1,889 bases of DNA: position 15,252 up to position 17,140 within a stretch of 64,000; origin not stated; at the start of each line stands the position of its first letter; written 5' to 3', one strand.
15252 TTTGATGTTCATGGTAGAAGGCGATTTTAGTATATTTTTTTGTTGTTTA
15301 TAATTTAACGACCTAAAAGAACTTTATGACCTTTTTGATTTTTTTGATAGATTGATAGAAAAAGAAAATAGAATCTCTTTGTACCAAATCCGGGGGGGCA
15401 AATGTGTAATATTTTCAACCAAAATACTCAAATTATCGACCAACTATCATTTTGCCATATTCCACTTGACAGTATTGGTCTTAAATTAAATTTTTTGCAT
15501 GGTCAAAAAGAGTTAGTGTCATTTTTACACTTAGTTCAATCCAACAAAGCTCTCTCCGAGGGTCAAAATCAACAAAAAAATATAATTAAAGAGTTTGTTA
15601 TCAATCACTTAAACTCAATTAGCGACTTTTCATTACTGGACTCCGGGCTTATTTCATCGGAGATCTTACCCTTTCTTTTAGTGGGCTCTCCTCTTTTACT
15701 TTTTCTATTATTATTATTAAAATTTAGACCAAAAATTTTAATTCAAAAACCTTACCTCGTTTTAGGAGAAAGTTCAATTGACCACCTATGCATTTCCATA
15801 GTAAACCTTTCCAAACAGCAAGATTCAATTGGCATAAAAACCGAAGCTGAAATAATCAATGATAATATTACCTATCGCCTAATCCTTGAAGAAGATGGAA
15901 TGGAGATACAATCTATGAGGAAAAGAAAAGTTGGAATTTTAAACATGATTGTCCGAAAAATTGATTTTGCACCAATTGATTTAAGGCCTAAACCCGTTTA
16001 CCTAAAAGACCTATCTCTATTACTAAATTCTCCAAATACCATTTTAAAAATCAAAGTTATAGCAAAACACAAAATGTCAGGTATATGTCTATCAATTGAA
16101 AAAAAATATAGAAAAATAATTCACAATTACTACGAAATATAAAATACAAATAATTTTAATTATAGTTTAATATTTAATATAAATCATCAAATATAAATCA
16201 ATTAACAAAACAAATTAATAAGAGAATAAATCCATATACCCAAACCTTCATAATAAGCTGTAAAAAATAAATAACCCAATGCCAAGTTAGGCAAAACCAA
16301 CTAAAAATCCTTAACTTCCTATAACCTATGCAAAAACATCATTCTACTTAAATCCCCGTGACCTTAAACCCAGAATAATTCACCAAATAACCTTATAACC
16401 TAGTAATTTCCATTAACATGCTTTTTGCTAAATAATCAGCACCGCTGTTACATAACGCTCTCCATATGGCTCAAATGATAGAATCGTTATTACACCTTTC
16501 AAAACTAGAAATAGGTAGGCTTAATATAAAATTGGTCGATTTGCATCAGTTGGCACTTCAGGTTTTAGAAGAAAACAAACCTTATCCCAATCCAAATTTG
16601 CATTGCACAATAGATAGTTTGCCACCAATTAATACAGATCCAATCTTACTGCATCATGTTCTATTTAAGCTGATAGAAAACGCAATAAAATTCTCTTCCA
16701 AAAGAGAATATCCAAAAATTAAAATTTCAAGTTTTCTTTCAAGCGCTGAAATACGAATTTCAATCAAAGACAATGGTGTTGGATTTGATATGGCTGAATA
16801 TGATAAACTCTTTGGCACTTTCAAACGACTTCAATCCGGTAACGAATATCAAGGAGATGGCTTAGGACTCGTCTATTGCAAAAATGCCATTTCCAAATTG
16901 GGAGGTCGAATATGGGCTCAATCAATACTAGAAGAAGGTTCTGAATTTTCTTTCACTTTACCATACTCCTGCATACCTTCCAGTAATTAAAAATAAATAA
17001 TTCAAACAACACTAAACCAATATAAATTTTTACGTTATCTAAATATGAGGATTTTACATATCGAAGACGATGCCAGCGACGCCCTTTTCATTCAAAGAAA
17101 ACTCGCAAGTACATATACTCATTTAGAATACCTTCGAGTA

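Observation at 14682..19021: Second, decaying copy of the same signalling module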

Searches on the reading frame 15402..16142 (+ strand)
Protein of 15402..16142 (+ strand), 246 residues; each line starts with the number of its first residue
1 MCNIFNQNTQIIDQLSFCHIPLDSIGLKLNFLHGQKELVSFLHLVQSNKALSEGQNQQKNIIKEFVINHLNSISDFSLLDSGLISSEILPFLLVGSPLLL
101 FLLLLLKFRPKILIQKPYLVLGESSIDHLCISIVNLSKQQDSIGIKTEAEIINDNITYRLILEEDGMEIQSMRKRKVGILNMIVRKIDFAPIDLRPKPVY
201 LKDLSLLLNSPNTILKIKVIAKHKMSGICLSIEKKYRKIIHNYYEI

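Call 3: search_protein_families(library=pfam, proteins=[window:15402-16142:+], max_evalue=0.01)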
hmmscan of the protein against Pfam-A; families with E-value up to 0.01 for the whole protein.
window:15402-16142:+ (246 aa): 0 families

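Call 39: search_protein_families(library=ncbifam, proteins=[window:15402-16142:+], max_evalue=0.1)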
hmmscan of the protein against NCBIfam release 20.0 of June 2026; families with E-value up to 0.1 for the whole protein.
window:15402-16142:+ (246 aa): 0 families

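Call 69: search_protein_representatives(alignment_id=A4)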
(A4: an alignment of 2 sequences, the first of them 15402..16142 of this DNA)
Query: 2 sequences, 258 profile positions. Proteins with E-value up to 0.001 (for the whole library): 14; up to 1e-10: 2; up to 1e-30: 2. The best 14 are listed.
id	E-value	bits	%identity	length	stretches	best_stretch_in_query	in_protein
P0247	3.4e-132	456.3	-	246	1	1-258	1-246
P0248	2.7e-107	374.7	-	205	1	47-258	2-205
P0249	1.6e-09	54.3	-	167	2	91-168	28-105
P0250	1.6e-09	54.3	-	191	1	97-248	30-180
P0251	9.3e-08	48.5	-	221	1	91-248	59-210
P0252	7.1e-07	45.6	-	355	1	94-248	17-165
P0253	2.1e-06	44.1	-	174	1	92-248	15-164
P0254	7.2e-06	42.3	-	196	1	99-249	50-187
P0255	1.7e-05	41.1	-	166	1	89-248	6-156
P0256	4.0e-05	39.9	-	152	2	92-163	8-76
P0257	1.4e-04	38.1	-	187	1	95-248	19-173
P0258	3.4e-04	36.8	-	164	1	86-255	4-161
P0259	3.7e-04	36.7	-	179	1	95-248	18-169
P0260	7.6e-04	35.7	-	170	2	92-170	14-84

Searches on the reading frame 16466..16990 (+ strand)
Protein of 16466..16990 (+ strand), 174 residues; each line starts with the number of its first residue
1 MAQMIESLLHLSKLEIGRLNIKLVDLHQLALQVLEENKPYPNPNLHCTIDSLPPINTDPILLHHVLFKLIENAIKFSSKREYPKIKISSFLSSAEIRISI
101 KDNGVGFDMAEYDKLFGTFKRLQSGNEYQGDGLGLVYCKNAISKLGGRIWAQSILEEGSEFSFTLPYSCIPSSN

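Call 3: search_protein_families(library=pfam, proteins=[window:16466-16990:+], max_evalue=0.01)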
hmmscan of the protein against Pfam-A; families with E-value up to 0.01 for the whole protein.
window:16466-16990:+ (174 aa): 1 family
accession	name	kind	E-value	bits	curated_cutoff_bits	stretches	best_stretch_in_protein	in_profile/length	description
PF02518.31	HATPase_c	-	6.3e-23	81.8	26.4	1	58-167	2-109/111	Histidine kinase-, DNA gyrase B-, and HSP90-like ATPase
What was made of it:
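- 16466..16990 (+): CA-only ORF (174 aa; 168 aa in the sister strain). It holds the last ~16 residues of DHp helix alpha-2 plus a complete HATPase_c catalytic domain. There is no H-box. Pfam HATPase_c, E 6e-23 (call 3).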

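Call 13: find_homologous_proteins(query=window:16466-16990:+)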
Query window:16466-16990:+ (174 aa): 248 proteins with E <= 0.001 among 323 candidates; the best 120 are listed.
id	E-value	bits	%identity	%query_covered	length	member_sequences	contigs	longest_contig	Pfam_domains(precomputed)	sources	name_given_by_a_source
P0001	1.4e-108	378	100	98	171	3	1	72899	PF02518.32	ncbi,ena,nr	ncbi:MAG: hypothetical protein K1X82_01725 [Bacteroidia bacterium]|nr:hypothetical protein [Bacteroi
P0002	5.5e-29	119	43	97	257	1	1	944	PF02518.32,PF00512.32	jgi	jgi:light-regulated signal transduction histidine kinase (bacteriophytochrome)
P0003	1.1e-28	118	40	95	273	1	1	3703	PF02518.32,PF00512.32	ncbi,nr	ncbi:MAG TPA: ATP-binding protein [Verrucomicrobiae bacterium]|nr:ATP-binding protein [Verrucomicrob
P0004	1.9e-28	117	41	99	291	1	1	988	PF02518.32,PF00512.32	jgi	jgi:light-regulated signal transduction histidine kinase (bacteriophytochrome)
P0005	3.6e-28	116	41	99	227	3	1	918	PF02518.32,PF00512.32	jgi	jgi:light-regulated signal transduction histidine kinase (bacteriophytochrome)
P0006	9.0e-28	115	41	95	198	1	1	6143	PF13581.13,PF02518.32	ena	-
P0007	9.5e-28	115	40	95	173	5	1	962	PF02518.32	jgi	jgi:light-regulated signal transduction histidine kinase (bacteriophytochrome)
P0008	1.2e-27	115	42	98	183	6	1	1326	PF02518.32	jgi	-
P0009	1.6e-27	114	39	96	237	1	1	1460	PF02518.32,PF00512.32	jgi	jgi:light-regulated signal transduction histidine kinase (bacteriophytochrome)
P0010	8.1e-27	112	40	95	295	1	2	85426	PF02518.32,PF00512.32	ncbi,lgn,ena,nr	ncbi:MAG: ATP-binding protein [Deltaproteobacteria bacterium]|nr:ATP-binding protein [Deltaproteobac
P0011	2.1e-26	111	40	94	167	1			PF02518.32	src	-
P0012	3.8e-26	110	39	97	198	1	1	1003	PF02518.32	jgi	jgi:light-regulated signal transduction histidine kinase (bacteriophytochrome)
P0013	4.0e-26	110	40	95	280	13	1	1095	PF02518.32,PF00512.32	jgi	jgi:light-regulated signal transduction histidine kinase (bacteriophytochrome)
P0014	5.6e-26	109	40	95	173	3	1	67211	PF02518.32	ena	-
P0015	7.1e-26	109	40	98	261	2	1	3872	PF02518.32,PF00512.32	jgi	-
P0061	3.3e-21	94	40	82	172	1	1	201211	PF02518.32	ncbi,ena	-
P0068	7.8e-21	92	37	95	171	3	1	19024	PF02518.32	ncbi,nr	ncbi:MAG: hypothetical protein IPN03_05190 [Holophagales bacterium]|nr:hypothetical protein [Holopha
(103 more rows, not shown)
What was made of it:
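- The source is a metagenome-assembled genome (call 13).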

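Call 16: find_encoding_contigs(protein=P0001, flank=10000, max_places=3)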
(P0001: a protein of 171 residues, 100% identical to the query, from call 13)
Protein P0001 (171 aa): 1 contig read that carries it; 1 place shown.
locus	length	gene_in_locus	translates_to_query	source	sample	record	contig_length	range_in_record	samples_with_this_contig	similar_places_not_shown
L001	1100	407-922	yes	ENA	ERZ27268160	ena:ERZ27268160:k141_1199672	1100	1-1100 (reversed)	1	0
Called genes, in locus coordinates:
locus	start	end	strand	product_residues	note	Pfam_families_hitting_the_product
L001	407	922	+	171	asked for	PF02518:HATPase_c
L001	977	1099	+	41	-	?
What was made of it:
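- Checked: It is identical in a separate 1.1-kb ENA contig (L001, call 16).
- The same mem-spacer-CA-PP2C junction appears in an independent ENA contig (L001, 100% identical; call 16).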

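Call 39: search_protein_families(library=ncbifam, proteins=[window:16466-16990:+], max_evalue=0.1)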
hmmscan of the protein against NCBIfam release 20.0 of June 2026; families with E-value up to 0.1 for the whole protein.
window:16466-16990:+ (174 aa): 86 families (the best 25 are shown)
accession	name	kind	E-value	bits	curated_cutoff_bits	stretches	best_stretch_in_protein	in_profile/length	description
NF047465.1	hybrid_HK_LvrA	exception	8.8e-31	106.7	1200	1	1-166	651-817/819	hybrid histidine kinase/response regulator LvrA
NF006800.0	PRK09303.1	equivalog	4.2e-27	95.1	342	1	1-166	206-376/383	histidine kinase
TIGR02956.1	TMAO_torS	equivalog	4.1e-24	84.8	676.5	1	5-167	516-682/967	TMAO reductase system sensor histidine kinase/response regulator TorS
NF033092.0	HK_WalK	equivalog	3.1e-22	78.9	725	1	1-167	422-594/594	cell wall metabolism sensor histidine kinase WalK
NF046044.1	PnpS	equivalog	3.5e-22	79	400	1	2-166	221-390/390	two-component system histidine kinase PnpS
TIGR02966.1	phoR_proteo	equivalog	7.5e-21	74.5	334.2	1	1-165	164-333/333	phosphate regulon sensor histidine kinase PhoR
NF041880.1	EPS_EpsF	equivalog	7.8e-19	67.5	900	1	1-163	325-487/492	response regulator EpsF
NF041947.1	LuxQ_Vibrio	equivalog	1.3e-18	66.3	1200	1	8-169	527-698/843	quorum-sensing autoinducer 2 sensor kinase/phosphatase LuxQ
NF007793.0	PRK10490.1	equivalog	1.6e-18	66.1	1123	1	27-172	745-887/895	two-component system sensor histidine kinase KdpD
NF047874.1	MASE3_PAS_HK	subfamily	5e-18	65.2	560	1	56-170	514-628/655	MASE3 domain-containing sensor histidine kinase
NF041832.1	near_NosP_CTERM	subfamily_domain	8.9e-18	64.5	400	1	3-168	58-226/370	NahK/ErcS family hybrid sensor histidine kinase/response regulator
NF008318.0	PRK11107.1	equivalog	1.3e-17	63.2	890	1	4-168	344-519/920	two-component sensor histidine kinase BarA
NF008468.0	PRK11360.1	equivalog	6.5e-17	61.1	646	1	3-168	446-609/616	two-component system sensor histidine kinase AtoS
NF045595.1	HK_scytonemin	equivalog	6.3e-16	57.9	865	1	2-168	467-636/637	scytonemin biosynthesis sensor histidine kinase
NF011874.0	PRK15347.1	equivalog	6.5e-16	57.5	852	1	4-168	449-615/921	two component system sensor kinase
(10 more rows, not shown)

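Call 52: find_encoding_contigs(protein=P0014, flank=4000, max_places=1)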
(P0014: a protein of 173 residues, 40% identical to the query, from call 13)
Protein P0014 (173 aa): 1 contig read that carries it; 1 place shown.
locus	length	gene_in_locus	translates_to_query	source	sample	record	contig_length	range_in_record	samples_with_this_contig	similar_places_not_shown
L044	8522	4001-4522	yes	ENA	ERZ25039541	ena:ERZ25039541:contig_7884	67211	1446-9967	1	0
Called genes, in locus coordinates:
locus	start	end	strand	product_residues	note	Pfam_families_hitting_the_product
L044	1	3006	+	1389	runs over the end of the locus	PF00211:Guanylate_cyc, PF13191:AAA_16, PF07719:TPR_2 (faint), PF13176:TPR_7 (faint), PF13181:TPR_8 (faint), PF13424:TPR_12, PF17874:TPR_MalT (weak), PF13424:TPR_12, +1 more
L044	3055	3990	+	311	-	PF17152:CHASE8, PF00672:HAMP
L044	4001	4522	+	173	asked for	PF02518:HATPase_c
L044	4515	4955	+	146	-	PF00072:Response_reg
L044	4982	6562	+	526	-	PF00072:Response_reg, PF00989:PAS, PF08448:PAS_4 (weak), PF13188:PAS_8 (faint), PF08447:PAS_3, PF00512:HisKA, PF02518:HATPase_c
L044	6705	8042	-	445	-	PF07690:MFS_1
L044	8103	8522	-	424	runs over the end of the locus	PF00355:Rieske, PF19301:LigXa_C (faint), PF19112:VanA_C (faint)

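Call 53: find_encoding_contigs(protein=P0061, flank=4000, max_places=1)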
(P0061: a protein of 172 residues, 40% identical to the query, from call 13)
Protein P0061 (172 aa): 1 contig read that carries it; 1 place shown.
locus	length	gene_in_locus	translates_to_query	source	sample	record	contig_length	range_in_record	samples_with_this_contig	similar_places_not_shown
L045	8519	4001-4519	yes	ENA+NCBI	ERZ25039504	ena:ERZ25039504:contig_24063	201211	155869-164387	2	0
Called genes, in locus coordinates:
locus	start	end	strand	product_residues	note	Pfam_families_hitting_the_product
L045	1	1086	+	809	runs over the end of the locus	PF07653:SH3_2 (faint), PF08239:SH3_3 (weak), PF06347:SH3_4 (weak), PF08239:SH3_3, PF00877:NLPC_P60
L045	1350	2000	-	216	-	PF02311:AraC_binding (weak), PF07883:Cupin_2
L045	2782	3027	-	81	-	-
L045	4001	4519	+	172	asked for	PF02518:HATPase_c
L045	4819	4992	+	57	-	-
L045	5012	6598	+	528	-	PF00072:Response_reg, PF00989:PAS (faint), PF08447:PAS_3, PF00512:HisKA, PF02518:HATPase_c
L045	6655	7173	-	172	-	-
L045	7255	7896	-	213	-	-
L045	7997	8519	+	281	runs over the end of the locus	PF00563:EAL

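Call 54: find_encoding_contigs(protein=P0068, flank=4000, max_places=1)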
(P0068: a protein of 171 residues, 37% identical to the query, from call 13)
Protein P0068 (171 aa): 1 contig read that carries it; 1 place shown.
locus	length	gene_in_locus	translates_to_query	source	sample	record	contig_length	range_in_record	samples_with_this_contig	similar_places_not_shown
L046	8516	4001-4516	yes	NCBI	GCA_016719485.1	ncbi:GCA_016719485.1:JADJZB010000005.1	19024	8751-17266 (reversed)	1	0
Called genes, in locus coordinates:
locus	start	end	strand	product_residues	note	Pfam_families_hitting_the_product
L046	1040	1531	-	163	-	-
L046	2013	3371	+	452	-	PF00989:PAS, PF08448:PAS_4 (weak), PF13426:PAS_9, PF08447:PAS_3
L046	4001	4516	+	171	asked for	PF02518:HATPase_c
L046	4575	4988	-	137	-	-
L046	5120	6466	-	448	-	PF07690:MFS_1, PF12832:MFS_1_like (weak)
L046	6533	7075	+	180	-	-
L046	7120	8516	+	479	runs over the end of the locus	PF01134:GIDA (faint), PF01262:AlaDh_PNT_C (faint), PF03486:HI0933_like (faint), PF07992:Pyr_redox_2, PF12831:FAD_oxidored, PF13738:Pyr_redox_3 (faint), PF00070:Pyr_redox, PF02852:Pyr_redox_dim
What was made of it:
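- Closest known: Broken histidine-kinase genes that leave a ~172-aa HATPase_c-only ORF. Same: Same length and same start at the conserved Met of DHp helix alpha-2 (P0014, P0061, P0068; calls 13, 52-54).
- Other 171-173-aa CA-only ORFs in the databases sit next to sensor-only ORFs and look like broken kinases (calls 52-54). It begins at the conserved DHp alpha-2 Met, where gene callers also restart in obviously broken kinases (calls 52-54).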

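Call 56: search_solved_structures(query=window:16466-16990:+, max_evalue=0.001)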
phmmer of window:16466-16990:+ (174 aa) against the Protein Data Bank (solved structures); distinct sequences matched with E-value up to 0.001: 45.
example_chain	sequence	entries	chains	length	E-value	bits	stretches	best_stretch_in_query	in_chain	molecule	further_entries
8f71_A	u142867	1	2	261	1.1e-17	67.5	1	7-168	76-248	Histidine kinase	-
4jas_A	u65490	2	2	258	1.3e-16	64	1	8-167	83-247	Histidine kinase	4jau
6rh7_A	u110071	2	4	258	1.3e-16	64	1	8-167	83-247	Sensor histidine kinase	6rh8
3dge_A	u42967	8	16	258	1.3e-16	63.9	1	8-167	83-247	Sensor protein | Histidine kinase | Sensor histidine kinase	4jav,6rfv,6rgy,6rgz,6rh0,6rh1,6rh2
2c2a_A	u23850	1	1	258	1.3e-16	63.9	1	8-167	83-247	SENSOR HISTIDINE KINASE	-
6azr_A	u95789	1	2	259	1.3e-16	63.9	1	8-167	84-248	Sensor histidine kinase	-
5uht_A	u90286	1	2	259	1.3e-16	63.9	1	8-167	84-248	Sensor histidine kinase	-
8u4x_A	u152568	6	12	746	3.7e-14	56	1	4-167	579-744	histidine kinase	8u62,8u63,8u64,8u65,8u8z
3sl2_A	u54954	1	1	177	4.9e-14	55.6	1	58-168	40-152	Sensor histidine kinase yycG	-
5c93_A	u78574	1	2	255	5e-14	55.6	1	1-168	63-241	Histidine kinase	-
4u7n_A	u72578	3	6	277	6.4e-14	55.2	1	1-168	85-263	Histidine protein kinase sensor protein | Histidine kinase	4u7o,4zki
6lgq_C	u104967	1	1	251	1.9e-13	53.6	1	3-171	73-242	Histidine kinase KdpD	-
7z8n_A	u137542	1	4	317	1.3e-12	51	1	5-165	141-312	Histidine kinase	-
9jfj_A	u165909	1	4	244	1.2e-10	44.5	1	8-168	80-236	Sensor histidine kinase ZraS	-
8sgk_A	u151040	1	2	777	3.3e-10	43.1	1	50-167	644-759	Bacteriophytochrome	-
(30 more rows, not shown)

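Call 88: predict_structure(alignment_id=A5)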
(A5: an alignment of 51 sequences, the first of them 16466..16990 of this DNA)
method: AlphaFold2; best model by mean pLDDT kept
length: 174 residues; sequences in the alignment: 51
mean_pLDDT: 82.5   pTM: 0.76
mean pLDDT of the five models: 82.5, 80.1, 80.1, 78.0, 77.4
residues with pLDDT >= 90: 113; 70-90: 18; 50-70: 24; < 50: 19
segments of 3 or more residues with pLDDT < 50: 118-129, 171-174
pLDDT, mean of each block of 10 residues (from residue 1): 54 63 96 96 96 95 96 93 97 94 86 61 41 77 93 92 87 45
secondary structure, 60 per line:
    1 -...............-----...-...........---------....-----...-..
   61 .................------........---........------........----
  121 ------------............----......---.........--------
elements in order: H2-16 E22-24 H26-36 E46-49 E55-57 H59-77 E84-91 E95-102 H109-116 H133-144 E149-154 E158-166

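Call 90: fold_search(model_id=the predicted structure, library=pdb)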
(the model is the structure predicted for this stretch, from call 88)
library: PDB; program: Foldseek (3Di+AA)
matches with E <= 10: 991; with E <= 0.001: 358
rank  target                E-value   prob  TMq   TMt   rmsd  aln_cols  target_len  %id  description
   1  4u7o_A                5.5e-16  1.00  0.79  0.60   3.1       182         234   27  Active histidine kinase bound with ATP (released 2015-09-02)
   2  4zki_A                2.2e-15  1.00  0.76  0.58   3.7       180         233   30  The crystal structure of Histidine Kinase YycG with ADP (released 2016-05-04)
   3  6rh8_A                2.6e-15  1.00  0.82  0.62   3.1       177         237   28  Revisiting pH-gated conformational switch. Complex HK853 mutant H260A -RR468 mutant D53A pH 5.3 (released 2020-02-19)
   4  3dge_A                5.8e-15  1.00  0.82  0.62   3.0       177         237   28  Structure of a histidine kinase-response regulator complex reveals insights into Two-component signaling and a novel c (released 2009-07-07)
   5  9a5d_A                6.6e-15  1.00  0.79  0.24   3.0       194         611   26  Integrative model of WALK-YYCH by crosslinking MS and deep learning (released 2024-09-18)
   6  6rh7_A                7.4e-15  1.00  0.82  0.61   3.1       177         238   28  Revisiting pH-gated conformational switch. Complex HK853 mutant H260A -RR468 mutant D53A pH 7.5 (released 2020-02-19)
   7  5c93_A                8.3e-15  1.00  0.78  0.59   3.4       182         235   28  Histidine kinase with ATP (released 2016-07-27)
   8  6rh0_B                1.5e-14  1.00  0.82  0.62   3.0       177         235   28  Revisiting pH-gated conformational switch. Complex HK853-RR468 pH 5.5 (released 2020-02-19)
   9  4zki_B                1.7e-14  1.00  0.69  0.59   5.5       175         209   24  The crystal structure of Histidine Kinase YycG with ADP (released 2016-05-04)
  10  6rgy_A                2.1e-14  1.00  0.81  0.61   3.1       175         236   28  Revisiting pH-gated conformational switch. Complex HK853-RR468 pH 7.5 (released 2020-02-19)
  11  6rgy_B                2.5e-14  1.00  0.82  0.62   3.1       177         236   28  Revisiting pH-gated conformational switch. Complex HK853-RR468 pH 7.5 (released 2020-02-19)
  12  8f71_B                3.0e-14  1.00  0.82  0.73   2.6       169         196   31  Crystal structure of the histidine kinase domain of bacteriophytochrome RpBphP2 (released 2023-11-22)
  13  6rh7_B                3.0e-14  1.00  0.82  0.62   3.1       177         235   28  Revisiting pH-gated conformational switch. Complex HK853 mutant H260A -RR468 mutant D53A pH 7.5 (released 2020-02-19)
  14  6rh0_A                3.8e-14  1.00  0.82  0.62   3.1       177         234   28  Revisiting pH-gated conformational switch. Complex HK853-RR468 pH 5.5 (released 2020-02-19)
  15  6azr_A                4.0e-14  1.00  0.81  0.62   3.1       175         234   27  Crystal structure of the T264A HK853cp-BeF3-RR468 complex (released 2017-12-27)
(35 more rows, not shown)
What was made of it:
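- On HisKA-type sensor histidine kinase (complete, autophosphorylating): Fold matches WalK and HK853, TM 0.79-0.82 (call 90).
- On Partner-switching GHKL Ser kinases (RsbW, RsbT, SpoIIAB; Pfam HATPase_c_2): All PDB sequence hits (call 56) and the top 50 Foldseek hits (call 90) are canonical histidine kinases.
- Its AF2 model is a canonical CA domain (calls 88, 90).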
